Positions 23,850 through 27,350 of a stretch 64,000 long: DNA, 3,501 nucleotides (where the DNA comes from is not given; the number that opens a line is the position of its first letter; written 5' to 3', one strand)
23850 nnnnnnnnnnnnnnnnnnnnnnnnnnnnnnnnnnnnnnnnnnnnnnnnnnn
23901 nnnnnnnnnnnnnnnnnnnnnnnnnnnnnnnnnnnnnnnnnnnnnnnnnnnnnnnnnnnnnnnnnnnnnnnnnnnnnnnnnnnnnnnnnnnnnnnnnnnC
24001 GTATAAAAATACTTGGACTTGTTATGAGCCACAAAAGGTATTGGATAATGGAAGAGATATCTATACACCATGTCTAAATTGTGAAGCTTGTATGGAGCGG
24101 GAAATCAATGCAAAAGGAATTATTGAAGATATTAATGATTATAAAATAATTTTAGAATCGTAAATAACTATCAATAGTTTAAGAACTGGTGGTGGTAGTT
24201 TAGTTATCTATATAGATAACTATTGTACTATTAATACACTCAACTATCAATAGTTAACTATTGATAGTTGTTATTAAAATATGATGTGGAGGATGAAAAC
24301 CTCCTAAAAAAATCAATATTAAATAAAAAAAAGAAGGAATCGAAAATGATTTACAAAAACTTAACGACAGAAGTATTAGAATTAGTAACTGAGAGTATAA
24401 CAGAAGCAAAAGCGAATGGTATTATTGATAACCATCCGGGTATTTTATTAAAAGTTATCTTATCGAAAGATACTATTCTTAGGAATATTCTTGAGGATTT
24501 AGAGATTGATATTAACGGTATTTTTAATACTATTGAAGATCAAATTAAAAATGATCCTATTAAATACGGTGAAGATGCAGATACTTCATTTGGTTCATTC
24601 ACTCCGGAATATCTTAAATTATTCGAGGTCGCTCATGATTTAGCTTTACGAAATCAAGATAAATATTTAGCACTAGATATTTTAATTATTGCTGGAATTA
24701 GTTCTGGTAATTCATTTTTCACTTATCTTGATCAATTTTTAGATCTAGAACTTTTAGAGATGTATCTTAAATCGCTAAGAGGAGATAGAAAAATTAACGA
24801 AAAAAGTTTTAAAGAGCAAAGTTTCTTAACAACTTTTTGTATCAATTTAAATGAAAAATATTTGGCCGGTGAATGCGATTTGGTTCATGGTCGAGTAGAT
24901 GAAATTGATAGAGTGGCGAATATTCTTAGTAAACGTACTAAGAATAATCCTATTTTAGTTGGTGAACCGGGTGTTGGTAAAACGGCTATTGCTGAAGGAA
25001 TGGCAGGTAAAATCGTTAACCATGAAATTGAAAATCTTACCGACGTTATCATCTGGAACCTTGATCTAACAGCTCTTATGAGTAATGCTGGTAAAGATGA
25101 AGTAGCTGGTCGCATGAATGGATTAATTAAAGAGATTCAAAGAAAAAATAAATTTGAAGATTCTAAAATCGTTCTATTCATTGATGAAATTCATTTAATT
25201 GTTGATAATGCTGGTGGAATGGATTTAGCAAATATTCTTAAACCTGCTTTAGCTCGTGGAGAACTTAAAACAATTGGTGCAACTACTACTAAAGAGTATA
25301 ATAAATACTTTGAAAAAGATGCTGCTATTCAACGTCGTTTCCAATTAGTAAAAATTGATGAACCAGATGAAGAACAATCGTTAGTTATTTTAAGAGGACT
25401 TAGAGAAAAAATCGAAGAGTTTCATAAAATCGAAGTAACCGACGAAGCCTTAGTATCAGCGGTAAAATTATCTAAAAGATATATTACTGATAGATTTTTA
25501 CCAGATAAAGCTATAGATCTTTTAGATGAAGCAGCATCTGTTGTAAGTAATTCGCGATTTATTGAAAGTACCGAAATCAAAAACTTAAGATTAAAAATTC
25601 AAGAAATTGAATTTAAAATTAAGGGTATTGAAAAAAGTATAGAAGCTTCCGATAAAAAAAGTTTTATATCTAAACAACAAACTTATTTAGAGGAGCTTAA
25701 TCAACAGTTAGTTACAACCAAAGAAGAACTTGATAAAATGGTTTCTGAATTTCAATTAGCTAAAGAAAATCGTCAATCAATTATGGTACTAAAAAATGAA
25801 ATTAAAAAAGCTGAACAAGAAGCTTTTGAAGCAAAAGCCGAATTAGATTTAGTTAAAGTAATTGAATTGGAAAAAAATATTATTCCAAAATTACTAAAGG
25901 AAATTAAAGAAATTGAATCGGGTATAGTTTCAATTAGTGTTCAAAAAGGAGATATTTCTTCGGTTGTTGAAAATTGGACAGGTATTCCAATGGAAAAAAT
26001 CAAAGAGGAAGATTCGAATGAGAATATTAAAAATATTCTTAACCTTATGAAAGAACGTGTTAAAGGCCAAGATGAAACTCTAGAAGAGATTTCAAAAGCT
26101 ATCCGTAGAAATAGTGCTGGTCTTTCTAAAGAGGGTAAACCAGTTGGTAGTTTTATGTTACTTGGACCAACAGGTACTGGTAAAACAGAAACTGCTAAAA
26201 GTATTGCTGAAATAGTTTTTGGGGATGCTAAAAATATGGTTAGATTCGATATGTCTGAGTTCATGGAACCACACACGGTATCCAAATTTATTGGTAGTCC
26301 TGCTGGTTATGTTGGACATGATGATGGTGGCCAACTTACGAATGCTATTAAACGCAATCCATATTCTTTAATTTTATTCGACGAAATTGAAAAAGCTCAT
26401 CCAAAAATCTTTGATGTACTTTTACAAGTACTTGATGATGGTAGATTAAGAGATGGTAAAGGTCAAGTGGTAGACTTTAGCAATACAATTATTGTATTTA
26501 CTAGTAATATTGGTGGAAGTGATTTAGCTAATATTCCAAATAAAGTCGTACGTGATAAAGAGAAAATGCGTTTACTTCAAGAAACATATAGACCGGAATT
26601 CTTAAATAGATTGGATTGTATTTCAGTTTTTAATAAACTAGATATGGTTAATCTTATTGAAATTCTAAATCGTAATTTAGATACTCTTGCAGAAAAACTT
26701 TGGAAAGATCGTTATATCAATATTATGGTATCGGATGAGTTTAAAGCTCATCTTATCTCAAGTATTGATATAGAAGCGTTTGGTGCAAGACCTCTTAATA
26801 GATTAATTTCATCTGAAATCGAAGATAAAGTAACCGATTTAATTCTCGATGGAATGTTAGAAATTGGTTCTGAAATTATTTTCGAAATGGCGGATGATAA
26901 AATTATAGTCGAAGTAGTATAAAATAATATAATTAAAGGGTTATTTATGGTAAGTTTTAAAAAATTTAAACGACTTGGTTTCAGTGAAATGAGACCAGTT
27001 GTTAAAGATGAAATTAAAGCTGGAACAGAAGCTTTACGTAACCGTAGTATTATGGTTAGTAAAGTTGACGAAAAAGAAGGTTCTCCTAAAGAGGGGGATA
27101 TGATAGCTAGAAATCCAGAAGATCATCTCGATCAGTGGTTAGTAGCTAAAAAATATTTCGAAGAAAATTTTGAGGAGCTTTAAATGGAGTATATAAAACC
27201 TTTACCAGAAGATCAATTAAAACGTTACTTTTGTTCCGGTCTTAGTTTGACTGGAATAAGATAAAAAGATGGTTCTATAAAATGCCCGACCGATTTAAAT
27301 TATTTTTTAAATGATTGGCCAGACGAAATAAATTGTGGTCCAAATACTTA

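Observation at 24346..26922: Phage-encoded full-length ClpB/Hsp104-type disaggregase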

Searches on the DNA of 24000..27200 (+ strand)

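Call 6: search_dna_similar(query=window:24000-27200:+, collection=phages, mode=near, max_rows=20)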
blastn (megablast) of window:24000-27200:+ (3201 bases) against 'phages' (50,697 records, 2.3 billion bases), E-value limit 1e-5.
No match.

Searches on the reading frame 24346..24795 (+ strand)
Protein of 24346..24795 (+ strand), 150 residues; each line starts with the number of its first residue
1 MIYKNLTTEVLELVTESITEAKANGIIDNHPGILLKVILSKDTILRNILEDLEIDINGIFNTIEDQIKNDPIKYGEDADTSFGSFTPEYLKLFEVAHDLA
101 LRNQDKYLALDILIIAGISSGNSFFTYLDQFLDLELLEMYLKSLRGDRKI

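Call 50: search_protein_families(library=pfam, proteins=[window:24346-24795:+], max_evalue=0.1)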
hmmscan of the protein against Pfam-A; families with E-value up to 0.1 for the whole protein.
window:24346-24795:+ (150 aa): 2 families
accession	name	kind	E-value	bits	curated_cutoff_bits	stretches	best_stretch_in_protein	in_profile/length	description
PF02861.25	Clp_N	-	0.00088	19.8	20.7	0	34-66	18-51/53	Clp amino terminal domain, pathogenicity island component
PF17727.6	CtsR_C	-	0.082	13.6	23.8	0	5-29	4-28/72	CtsR C-terminal dimerization domain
